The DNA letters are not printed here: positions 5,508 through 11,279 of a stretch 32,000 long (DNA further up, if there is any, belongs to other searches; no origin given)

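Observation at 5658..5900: N-terminal 81 codons of two paralogues (5658 and 19030) encode identical protein despite synonymous changes in about half the codons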

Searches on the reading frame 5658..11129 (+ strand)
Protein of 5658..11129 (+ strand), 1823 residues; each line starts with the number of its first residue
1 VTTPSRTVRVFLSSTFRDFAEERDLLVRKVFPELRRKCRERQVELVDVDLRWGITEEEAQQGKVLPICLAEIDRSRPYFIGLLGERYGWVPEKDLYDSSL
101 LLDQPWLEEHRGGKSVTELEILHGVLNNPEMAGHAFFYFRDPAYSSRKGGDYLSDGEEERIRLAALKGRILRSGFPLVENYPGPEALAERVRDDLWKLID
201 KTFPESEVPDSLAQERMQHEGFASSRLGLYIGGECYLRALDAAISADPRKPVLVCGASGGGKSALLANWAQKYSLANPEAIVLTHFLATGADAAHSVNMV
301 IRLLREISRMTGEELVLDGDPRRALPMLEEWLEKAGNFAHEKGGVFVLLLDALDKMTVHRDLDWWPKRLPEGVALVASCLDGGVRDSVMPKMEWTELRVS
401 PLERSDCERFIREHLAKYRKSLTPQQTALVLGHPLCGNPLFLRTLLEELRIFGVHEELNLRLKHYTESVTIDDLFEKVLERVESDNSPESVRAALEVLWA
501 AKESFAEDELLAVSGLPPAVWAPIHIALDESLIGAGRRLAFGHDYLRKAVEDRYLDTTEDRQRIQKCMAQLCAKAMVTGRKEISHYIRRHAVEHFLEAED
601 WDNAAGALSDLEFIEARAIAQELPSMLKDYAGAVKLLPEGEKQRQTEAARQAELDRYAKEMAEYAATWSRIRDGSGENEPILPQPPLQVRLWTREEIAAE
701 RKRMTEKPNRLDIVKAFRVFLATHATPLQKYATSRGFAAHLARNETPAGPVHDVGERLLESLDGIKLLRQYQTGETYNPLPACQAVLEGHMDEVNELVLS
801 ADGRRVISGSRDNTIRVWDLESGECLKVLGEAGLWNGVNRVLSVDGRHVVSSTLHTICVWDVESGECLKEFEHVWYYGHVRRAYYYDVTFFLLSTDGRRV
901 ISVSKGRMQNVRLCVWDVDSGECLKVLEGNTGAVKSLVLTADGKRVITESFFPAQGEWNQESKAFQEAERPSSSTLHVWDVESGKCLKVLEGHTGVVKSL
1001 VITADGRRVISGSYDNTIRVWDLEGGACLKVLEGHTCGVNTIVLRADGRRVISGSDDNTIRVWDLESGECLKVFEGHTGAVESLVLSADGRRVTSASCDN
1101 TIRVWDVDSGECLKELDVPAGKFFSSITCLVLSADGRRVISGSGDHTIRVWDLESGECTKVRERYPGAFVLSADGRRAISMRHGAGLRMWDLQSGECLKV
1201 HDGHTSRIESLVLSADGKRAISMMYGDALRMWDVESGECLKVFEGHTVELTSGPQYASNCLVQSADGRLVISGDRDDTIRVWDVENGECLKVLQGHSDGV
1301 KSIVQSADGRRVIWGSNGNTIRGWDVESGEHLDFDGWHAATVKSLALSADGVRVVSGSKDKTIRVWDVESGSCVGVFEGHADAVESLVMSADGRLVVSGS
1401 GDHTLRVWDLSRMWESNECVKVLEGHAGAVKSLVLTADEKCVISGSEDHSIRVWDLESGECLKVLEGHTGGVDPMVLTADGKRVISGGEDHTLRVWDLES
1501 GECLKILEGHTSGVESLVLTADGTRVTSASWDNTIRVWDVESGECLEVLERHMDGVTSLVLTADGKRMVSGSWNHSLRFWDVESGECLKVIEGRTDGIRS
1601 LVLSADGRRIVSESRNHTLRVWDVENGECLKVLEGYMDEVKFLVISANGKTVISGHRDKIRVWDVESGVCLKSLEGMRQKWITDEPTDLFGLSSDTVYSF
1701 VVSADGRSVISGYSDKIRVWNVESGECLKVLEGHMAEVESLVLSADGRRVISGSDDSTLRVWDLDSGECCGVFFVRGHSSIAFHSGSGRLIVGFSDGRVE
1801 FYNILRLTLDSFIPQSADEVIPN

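Call 5: search_protein_families(library=pfam, proteins=[window:5658-11129:+], max_evalue=0.01)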
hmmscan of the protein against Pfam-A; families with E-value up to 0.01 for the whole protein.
window:5658-11129:+ (1823 aa): 59 families (the best 25 are shown)
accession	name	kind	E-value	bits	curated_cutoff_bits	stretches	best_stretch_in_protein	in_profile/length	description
PF25173.1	Beta-prop_WDR3_1st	-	2.1e-287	943.9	154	12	1321-1498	11-184/184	WDR3 first beta-propeller domain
PF25174.1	Beta-prop_THOC3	-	2.3e-154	512.6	305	9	1478-1679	11-214/272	THOC3 beta-propeller domain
PF00400.38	WD40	-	2.6e-152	489.3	27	15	984-1022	1-39/39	WD domain, G-beta repeat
PF25175.1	Beta-prop_WDR5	-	6.5e-151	502.1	250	8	1505-1678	46-221/296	WDR5 beta-propeller domain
PF24814.1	WD40_Prp19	-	2.1e-139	463.8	320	9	1471-1676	8-217/281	Prp19 WD40 domain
PF25172.1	Beta-prop_WDR3_2nd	-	6.9e-113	377.1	140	10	1422-1539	170-287/293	WDR3 second beta-propeller domain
PF24817.1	WD40_WDHD1_1st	-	4.7e-108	361.2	109.9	10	1037-1118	87-168/291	WDHD1 first WD40 domain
PF25391.1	WD40_Gbeta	-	3.5e-104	348.9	150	10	974-1065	164-255/340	G protein beta WD-40 repeat protein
PF25168.1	Beta-prop_WDR36-Utp21_2nd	-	1.9e-99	333.6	84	14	1716-1778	221-283/335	WDR36/Utp21 second beta-propeller domain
PF24807.1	WD40_CDC20-Fz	-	5e-94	315.3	200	5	974-1232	29-292/292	CDC20/Fizzy WD40 domain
PF24805.1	EIF3I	-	3.8e-93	312.6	200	11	1031-1119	5-93/324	EIF3I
PF24796.1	WDR55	-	1.5e-78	264.3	200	6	1337-1583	51-294/296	WDR55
PF24105.1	Beta-prop_CAF1B_HIR1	-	1.7e-71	241.6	80.5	10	1028-1115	122-209/383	CAF1B/HIR1 beta-propeller domain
PF24017.2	Beta-prop_SCAP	-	3.9e-69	234.2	100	8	1002-1110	312-417/497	SCAP Beta-propeller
PF24782.2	WD40_MABP1-WDR62_2nd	-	2.7e-67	227.6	290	11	1438-1539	236-340/341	MABP1/WDR62 second WD40 domain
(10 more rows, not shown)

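Call 38: search_protein_families(library=padloc, proteins=[window:5658-11129:+], max_evalue=0.001)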
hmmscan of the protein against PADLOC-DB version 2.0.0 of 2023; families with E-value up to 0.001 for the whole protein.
window:5658-11129:+ (1823 aa): 1 family
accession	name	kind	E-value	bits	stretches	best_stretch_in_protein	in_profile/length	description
PDLC02919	HEAT-ARM_XIII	-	2.8e-55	185.5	6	1382-1544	127-283/1972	-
